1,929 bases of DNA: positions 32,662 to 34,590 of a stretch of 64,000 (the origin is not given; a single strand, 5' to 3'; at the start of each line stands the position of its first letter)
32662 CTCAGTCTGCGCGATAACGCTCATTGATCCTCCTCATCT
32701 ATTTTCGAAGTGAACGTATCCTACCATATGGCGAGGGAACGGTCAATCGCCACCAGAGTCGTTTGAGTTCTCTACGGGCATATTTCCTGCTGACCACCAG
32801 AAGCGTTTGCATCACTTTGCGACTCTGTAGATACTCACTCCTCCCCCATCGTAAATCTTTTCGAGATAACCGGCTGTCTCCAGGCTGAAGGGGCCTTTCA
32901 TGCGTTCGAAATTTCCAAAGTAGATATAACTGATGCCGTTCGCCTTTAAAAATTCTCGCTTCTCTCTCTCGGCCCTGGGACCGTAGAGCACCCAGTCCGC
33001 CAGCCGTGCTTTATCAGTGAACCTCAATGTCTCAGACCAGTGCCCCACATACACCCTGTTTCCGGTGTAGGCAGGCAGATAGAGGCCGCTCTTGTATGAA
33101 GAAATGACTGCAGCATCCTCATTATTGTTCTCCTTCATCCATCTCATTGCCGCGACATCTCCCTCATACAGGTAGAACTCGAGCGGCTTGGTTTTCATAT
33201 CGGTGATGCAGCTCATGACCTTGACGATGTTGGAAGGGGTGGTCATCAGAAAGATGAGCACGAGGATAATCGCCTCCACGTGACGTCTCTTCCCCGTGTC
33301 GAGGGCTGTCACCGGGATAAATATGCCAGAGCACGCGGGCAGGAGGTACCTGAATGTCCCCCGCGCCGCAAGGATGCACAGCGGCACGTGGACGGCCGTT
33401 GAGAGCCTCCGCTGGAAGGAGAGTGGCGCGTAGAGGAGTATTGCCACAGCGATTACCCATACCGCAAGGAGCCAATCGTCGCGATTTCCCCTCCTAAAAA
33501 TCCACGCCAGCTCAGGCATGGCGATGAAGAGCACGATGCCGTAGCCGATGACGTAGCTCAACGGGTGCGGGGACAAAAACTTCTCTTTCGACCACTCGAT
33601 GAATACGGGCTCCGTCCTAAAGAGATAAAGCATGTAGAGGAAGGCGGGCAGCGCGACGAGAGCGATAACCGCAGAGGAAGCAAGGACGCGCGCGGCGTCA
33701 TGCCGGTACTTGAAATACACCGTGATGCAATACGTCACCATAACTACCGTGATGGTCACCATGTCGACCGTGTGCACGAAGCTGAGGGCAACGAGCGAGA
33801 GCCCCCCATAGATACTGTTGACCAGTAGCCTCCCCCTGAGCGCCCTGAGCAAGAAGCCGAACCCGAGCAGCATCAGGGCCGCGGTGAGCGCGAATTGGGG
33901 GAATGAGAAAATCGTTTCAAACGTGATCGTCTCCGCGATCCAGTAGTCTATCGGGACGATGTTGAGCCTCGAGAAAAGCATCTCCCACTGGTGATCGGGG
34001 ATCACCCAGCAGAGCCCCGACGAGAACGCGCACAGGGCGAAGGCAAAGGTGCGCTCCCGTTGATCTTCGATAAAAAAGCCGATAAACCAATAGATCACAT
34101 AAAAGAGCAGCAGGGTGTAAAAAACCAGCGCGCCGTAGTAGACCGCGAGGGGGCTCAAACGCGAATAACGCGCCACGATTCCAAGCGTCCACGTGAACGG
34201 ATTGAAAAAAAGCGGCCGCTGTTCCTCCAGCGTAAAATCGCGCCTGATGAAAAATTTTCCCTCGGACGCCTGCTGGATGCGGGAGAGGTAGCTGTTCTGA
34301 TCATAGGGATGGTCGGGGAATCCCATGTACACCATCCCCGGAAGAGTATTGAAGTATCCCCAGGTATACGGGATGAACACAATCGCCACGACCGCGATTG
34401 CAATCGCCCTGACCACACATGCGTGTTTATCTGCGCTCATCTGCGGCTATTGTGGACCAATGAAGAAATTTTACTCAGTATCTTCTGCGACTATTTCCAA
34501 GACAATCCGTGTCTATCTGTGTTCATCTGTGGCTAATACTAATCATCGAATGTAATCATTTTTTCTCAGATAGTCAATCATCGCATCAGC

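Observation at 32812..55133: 22-kb block of ten polytopic GT-C-like membrane proteins with a GT2 polyprenyl-phosphate-sugar synthase, two methyltransferases and an SGNH hydrolase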

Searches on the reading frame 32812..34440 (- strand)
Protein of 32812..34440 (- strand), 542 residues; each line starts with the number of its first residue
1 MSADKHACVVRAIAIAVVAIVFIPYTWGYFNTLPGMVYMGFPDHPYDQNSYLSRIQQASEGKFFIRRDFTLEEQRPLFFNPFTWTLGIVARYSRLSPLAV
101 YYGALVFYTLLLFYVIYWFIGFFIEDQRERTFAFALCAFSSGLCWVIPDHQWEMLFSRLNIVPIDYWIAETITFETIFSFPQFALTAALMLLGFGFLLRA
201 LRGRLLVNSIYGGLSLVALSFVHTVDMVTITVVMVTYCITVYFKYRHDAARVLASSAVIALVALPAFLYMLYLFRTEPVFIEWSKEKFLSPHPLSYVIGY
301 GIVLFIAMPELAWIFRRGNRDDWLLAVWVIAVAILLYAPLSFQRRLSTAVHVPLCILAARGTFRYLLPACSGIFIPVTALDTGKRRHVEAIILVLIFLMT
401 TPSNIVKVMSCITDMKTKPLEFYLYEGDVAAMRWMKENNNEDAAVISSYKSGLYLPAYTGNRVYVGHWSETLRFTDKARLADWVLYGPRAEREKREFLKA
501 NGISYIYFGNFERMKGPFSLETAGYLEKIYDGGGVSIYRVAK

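Call 3: search_protein_families(library=pfam, proteins=[window:32812-34440:-], max_evalue=0.01)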
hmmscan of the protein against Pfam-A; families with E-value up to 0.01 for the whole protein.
window:32812-34440:- (542 aa): 0 families

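Call 10: search_protein_families(library=ncbifam, proteins=[window:32812-34440:-], max_evalue=0.1)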
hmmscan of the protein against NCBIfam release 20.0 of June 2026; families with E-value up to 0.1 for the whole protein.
window:32812-34440:- (542 aa): 1 family
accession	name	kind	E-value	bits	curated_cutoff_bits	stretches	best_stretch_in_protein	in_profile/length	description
NF007828.0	PRK10537.1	equivalog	0.096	11.6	425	0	154-268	45-158/403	voltage-gated potassium channel protein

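Call 22: find_homologous_proteins(query=window:32812-34440:-, max_evalue=0.001)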
Query window:32812-34440:- (542 aa): 37 proteins with E <= 0.001 among 8000 candidates.
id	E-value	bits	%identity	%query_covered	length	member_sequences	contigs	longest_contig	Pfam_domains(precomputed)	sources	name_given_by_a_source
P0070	0.0e+0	1234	100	100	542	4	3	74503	-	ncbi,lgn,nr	ncbi:MAG: hypothetical protein NTX71_08885 [Candidatus Aureabacteria bacterium]|nr:hypothetical prot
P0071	0.0e+0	1094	88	100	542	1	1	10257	-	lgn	-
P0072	0.0e+0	1012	81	100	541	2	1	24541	-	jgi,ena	-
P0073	4.4e-297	1004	81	100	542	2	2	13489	-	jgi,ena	-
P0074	1.6e-288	976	78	100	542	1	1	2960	-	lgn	-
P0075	6.7e-278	941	75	100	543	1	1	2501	-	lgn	-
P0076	1.9e-253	860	70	98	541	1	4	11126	-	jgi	-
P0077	3.1e-251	853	70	100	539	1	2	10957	-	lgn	-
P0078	2.5e-250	850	70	98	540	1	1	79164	-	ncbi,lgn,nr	ncbi:MAG: hypothetical protein NTZ78_14405 [Candidatus Aureabacteria bacterium]|nr:hypothetical prot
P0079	3.0e-247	840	68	99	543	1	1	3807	-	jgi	-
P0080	4.6e-242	823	67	98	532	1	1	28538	-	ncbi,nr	ncbi:MAG: hypothetical protein NT045_02360 [Candidatus Aureabacteria bacterium]|nr:hypothetical prot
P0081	1.6e-239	814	69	96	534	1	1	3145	-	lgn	-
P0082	1.9e-223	761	64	99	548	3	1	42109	-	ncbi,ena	ncbi:MAG: hypothetical protein WCP22_02355 [Chlamydiota bacterium]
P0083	6.5e-223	760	64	99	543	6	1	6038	-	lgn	-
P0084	4.1e-222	757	64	99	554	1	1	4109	-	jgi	jgi:hypothetical protein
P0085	3.6e-220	751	64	100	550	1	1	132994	-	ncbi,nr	ncbi:MAG: hypothetical protein PHN82_07345 [bacterium]|nr:hypothetical protein [bacterium]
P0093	2.0e-200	685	58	96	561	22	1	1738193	-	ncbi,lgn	-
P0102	2.1e-36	144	26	92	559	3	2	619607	-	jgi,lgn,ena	jgi:hypothetical protein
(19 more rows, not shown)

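Call 31: search_solved_structures(query=A2, max_evalue=1)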
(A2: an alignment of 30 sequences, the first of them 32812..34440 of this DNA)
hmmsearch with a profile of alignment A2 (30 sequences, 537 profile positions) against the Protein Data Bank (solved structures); distinct sequences matched with E-value up to 1: 3.
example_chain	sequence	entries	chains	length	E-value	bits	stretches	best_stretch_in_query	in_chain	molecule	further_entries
3vgp_A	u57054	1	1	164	0.091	14.2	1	422-534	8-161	Transmembrane oligosaccharyl transferase, putative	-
3vu0_A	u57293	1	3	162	0.2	13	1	418-510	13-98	Putative uncharacterized protein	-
2uud_H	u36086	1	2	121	0.55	11.6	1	15-69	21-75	NQ10-1.12 ANTI-PHOX ANTIBODY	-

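Call 40: predict_structure(alignment_id=A2)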
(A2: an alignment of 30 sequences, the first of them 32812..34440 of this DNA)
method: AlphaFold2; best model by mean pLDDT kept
length: 542 residues; sequences in the alignment: 30
mean_pLDDT: 92.3   pTM: 0.91
mean pLDDT of the five models: 92.3, 91.7, 90.6, 90.3, 88.1
residues with pLDDT >= 90: 429; 70-90: 102; 50-70: 9; < 50: 2
segments of 3 or more residues with pLDDT < 50: none
pLDDT, mean of each block of 10 residues (from residue 1): 75 96 95 94 88 92 90 88 95 94 96 98 96 97 91 92 88 91 96 98 96 97 92 97 95 98 96 88 81 94 97 96 97 91 87 98 93 70 83 95 94 93 95 90 90 92 91 93 91 94 96 93 93 96 74
secondary structure, 60 per line:
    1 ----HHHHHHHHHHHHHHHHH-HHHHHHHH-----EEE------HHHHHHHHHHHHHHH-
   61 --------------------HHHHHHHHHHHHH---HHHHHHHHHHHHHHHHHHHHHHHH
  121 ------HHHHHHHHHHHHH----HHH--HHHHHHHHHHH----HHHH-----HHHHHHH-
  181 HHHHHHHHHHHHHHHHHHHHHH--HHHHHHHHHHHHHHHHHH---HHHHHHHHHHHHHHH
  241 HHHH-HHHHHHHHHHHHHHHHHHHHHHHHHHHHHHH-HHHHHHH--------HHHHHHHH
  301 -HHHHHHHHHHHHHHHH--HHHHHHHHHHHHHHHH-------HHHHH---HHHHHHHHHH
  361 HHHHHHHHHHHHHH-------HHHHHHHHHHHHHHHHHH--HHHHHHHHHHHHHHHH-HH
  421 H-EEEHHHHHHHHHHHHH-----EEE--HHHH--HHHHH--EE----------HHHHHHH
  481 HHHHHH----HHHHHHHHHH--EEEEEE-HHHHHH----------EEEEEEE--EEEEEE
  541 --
elements in order: H5-21 H23-30 E36-38 H45-59 H81-93 H97-120 H127-139 H149-159 H164-167 H173-179 H181-202 H205-222 H226-244 H246-276 H278-284 H293-300 H302-317 H320-335 H343-347 H351-374 H382-399 H402-417 E423-425 H426-438 E444-446 H449-452 H455-459 H474-486 H491-500 E503-508 H510-515 E526-532 E535-540

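Call 53: search_solved_structures(query=A2, max_evalue=1, show_alignments=2)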
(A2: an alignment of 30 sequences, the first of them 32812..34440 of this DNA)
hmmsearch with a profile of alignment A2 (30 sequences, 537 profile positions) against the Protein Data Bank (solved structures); distinct sequences matched with E-value up to 1: 3.
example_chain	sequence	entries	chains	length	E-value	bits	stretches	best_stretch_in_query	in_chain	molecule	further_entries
3vgp_A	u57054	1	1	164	0.091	14.2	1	422-534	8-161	Transmembrane oligosaccharyl transferase, putative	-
3vu0_A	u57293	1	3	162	0.2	13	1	418-510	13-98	Putative uncharacterized protein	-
2uud_H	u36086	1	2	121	0.55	11.6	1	15-69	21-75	NQ10-1.12 ANTI-PHOX ANTIBODY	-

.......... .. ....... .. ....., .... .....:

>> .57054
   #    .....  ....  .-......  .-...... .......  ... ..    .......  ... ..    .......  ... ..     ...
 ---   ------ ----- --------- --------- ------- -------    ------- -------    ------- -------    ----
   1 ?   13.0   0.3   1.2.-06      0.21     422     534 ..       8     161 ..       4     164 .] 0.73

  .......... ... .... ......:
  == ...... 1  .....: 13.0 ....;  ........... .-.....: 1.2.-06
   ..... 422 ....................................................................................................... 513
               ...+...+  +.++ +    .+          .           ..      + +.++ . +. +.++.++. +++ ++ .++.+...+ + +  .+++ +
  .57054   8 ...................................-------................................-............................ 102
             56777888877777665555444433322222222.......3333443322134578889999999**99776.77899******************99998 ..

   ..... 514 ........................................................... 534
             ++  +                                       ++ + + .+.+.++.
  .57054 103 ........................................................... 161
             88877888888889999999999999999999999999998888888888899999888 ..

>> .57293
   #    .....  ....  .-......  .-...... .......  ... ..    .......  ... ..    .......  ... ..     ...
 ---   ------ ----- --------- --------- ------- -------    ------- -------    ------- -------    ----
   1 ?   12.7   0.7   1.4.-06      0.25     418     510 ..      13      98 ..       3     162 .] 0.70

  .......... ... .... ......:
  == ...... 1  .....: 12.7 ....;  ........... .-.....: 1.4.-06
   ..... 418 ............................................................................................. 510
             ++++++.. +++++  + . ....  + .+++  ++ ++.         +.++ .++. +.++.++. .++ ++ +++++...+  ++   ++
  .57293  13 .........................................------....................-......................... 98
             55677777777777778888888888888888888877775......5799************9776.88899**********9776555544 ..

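Call 54: find_encoding_contigs(protein=P0093, flank=10000, max_places=1)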
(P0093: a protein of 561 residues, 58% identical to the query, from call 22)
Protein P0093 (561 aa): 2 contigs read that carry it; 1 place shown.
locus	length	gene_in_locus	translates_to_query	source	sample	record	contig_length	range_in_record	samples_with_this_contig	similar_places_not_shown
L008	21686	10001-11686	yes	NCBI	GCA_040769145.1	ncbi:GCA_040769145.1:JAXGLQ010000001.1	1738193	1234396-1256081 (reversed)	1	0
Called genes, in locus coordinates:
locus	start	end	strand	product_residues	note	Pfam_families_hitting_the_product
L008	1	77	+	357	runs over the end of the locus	PF03235:GmrSD_N, PF01844:HNH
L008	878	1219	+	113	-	-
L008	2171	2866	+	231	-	PF08843:AbiEii (faint)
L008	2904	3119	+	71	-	-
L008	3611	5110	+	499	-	PF08447:PAS_3, PF07730:HisKA_3 (weak), PF13581:HATPase_c_2 (faint), PF02518:HATPase_c, PF00072:Response_reg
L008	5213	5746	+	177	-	PF10604:Polyketide_cyc2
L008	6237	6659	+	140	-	-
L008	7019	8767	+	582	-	PF13231:PMT_2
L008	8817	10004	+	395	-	PF13472:Lipase_GDSL_2 (weak)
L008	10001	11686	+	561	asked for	-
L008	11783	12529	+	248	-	PF04402:SIMPL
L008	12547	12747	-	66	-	-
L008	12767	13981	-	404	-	PF13506:Glyco_transf_21, PF13641:Glyco_tranf_2_3, PF00535:Glycos_transf_2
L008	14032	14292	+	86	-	PF11154:DUF2934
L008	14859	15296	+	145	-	PF00334:NDK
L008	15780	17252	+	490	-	PF00199:Catalase, PF06628:Catalase-rel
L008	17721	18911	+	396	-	PF00926:DHBP_synthase, PF00925:GTP_cyclohydro2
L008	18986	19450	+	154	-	PF00885:DMRL_synthase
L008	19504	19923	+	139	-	PF01029:NusB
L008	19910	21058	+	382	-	PF00383:dCMP_cyt_deam_1, PF14437:MafB19-deam (weak), PF01872:RibD_C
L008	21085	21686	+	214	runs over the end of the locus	PF00677:Lum_binding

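Call 55: find_encoding_contigs(protein=P0085, flank=10000, max_places=1)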
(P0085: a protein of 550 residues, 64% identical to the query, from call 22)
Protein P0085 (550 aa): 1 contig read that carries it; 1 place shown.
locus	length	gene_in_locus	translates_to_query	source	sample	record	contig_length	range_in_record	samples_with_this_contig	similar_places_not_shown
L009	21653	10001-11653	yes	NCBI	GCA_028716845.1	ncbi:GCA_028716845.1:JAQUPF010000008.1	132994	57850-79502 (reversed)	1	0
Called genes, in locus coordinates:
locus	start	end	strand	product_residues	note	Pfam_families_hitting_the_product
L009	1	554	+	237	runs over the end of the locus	PF13489:Methyltransf_23, PF08241:Methyltransf_11, PF08242:Methyltransf_12, PF13649:Methyltransf_25, PF13847:Methyltransf_31 (weak)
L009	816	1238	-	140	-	PF13581:HATPase_c_2, PF02518:HATPase_c (weak)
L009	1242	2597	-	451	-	PF01590:GAF, PF13185:GAF_2, PF13492:GAF_3, PF07228:SpoIIE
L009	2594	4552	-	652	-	PF05226:CHASE2, PF00211:Guanylate_cyc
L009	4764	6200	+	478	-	PF04773:FecR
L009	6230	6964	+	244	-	PF11750:DUF3307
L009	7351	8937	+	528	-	PF13231:PMT_2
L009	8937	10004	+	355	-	PF13472:Lipase_GDSL_2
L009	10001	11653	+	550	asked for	-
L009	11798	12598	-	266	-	PF04909:Amidohydro_2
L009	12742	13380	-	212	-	PF00072:Response_reg, PF00196:GerE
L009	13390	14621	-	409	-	PF07730:HisKA_3, PF02518:HATPase_c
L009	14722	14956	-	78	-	-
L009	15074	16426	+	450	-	PF02896:PEP-utilizers_C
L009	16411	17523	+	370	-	-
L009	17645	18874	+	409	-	PF01546:Peptidase_M20, PF07687:M20_dimer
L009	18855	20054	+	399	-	PF02729:OTCace_N, PF00185:OTCace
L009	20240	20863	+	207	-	PF01618:MotA_ExbB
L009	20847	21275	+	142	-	PF02472:ExbD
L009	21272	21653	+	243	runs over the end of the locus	PF13103:TonB_2, PF03544:TonB_C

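Call 56: find_encoding_contigs(protein=P0102, flank=10000, max_places=1)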
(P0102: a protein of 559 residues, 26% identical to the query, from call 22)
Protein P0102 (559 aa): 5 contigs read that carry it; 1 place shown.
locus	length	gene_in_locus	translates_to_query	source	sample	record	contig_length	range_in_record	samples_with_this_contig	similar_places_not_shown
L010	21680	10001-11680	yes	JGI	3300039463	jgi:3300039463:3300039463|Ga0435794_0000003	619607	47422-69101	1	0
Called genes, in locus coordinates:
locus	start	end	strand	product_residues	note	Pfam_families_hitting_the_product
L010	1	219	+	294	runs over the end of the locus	PF02629:CoA_binding, PF13380:CoA_binding_2 (faint), PF00549:Ligase_CoA, PF13607:Succ_CoA_lig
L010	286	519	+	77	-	PF11146:DUF2905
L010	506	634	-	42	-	-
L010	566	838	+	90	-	-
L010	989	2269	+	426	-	PF00860:Xan_ur_permease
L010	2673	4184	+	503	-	PF00672:HAMP, PF00512:HisKA, PF02518:HATPase_c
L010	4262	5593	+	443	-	PF00072:Response_reg, PF00493:MCM (faint), PF00158:Sigma54_activat, PF14532:Sigma54_activ_2, PF07728:AAA_5 (weak), PF25601:AAA_lid_14, PF02954:HTH_8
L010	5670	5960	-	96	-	-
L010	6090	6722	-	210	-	PF12804:NTP_transf_3, PF01983:CofC (weak)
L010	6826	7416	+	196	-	PF00156:Pribosyltran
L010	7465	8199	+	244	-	PF01416:PseudoU_synth_1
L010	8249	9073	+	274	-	PF01255:Prenyltransf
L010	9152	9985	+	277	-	PF01148:CTP_transf_1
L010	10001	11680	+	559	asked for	-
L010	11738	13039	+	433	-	PF09594:GT87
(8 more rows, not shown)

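Call 92: fold_search(model_id=the predicted structure, library=pdb)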
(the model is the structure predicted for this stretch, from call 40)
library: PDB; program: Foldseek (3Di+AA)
matches with E <= 10: 269; with E <= 0.001: 27
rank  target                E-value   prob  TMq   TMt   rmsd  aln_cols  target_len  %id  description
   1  7oci_F                2.1e-09  1.00  0.61  0.53   9.1       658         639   11  Cryo-EM structure of yeast Ost6p containing oligosaccharyltransferase complex (released 2022-02-16)
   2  9n9j_I                2.1e-09  1.00  0.57  0.46   9.1       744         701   12  Structure of a GRP94 folding intermediate engaged with a CCDC134- and FKBP11-bound secretory translocon (released 2025-11-19)
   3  6ezn_F                2.3e-09  1.00  0.60  0.52  10.4       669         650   10  Cryo-EM structure of the yeast oligosaccharyltransferase (OST) complex (released 2018-01-17)
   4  8age_A                4.5e-09  1.00  0.60  0.52   9.3       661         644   11  Structure of yeast oligosaccharylransferase complex with acceptor peptide bound (released 2022-12-07)
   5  6s7o_A                4.8e-09  1.00  0.57  0.49  10.4       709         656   11  Cryo-EM structure of human oligosaccharyltransferase complex OST-A (released 2019-12-18)
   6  6c26_A                9.2e-09  1.00  0.58  0.50  10.7       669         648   11  The Cryo-EM structure of a eukaryotic oligosaccharyl transferase complex (released 2018-01-31)
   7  6ftg_5                9.2e-09  1.00  0.55  0.47  11.4       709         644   12  Subtomogram average of OST-containing ribosome-translocon complexes from canine rough microsomal membranes (released 2018-03-21)
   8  3wak                  1.1e-08  1.00  0.57  0.38  10.9       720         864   13  Crystal structure of the Archaeoglobus fulgidus oligosaccharyltransferase (O29867_ARCFU) in the apo form (released 2013-10-30)
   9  5gmy_A                1.2e-08  1.00  0.56  0.38  12.7       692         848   12  Crystal structure of the Archaeoglobus fulgidus oligosaccharyltransferase (O29867_ARCFU) tethered with an acceptor pep (released 2017-02-01)
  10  7e9s_A                1.4e-08  1.00  0.56  0.38   7.6       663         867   13  Archaeal oligosaccharyltransferase AglB from Archaeoglobus fulgidus in complex with an inhibitory peptide and a dolich (released 2021-09-08)
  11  8agb_A                2.1e-08  1.00  0.60  0.52   9.9       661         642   11  Structure of yeast oligosaccharylransferase complex with lipid-linked oligosaccharide bound (released 2022-12-07)
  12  6s7t_A                2.9e-08  1.00  0.56  0.45   8.9       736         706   10  Cryo-EM structure of human oligosaccharyltransferase complex OST-B (released 2019-12-18)
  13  8b6l_I                3.2e-08  1.00  0.57  0.47   9.1       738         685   11  Subtomogram average of the human Sec61-TRAP-OSTA-translocon (released 2022-12-07)
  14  8if8_C                5.6e-08  1.00  0.58  0.54  10.2       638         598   14  Arabinosyltransferase AftA (released 2023-05-31)
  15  3waj                  7.2e-08  1.00  0.52  0.37  12.2       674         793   12  Crystal structure of the Archaeoglobus fulgidus oligosaccharyltransferase (O29867_ARCFU) complex with Zn and sulfate (released 2013-10-30)
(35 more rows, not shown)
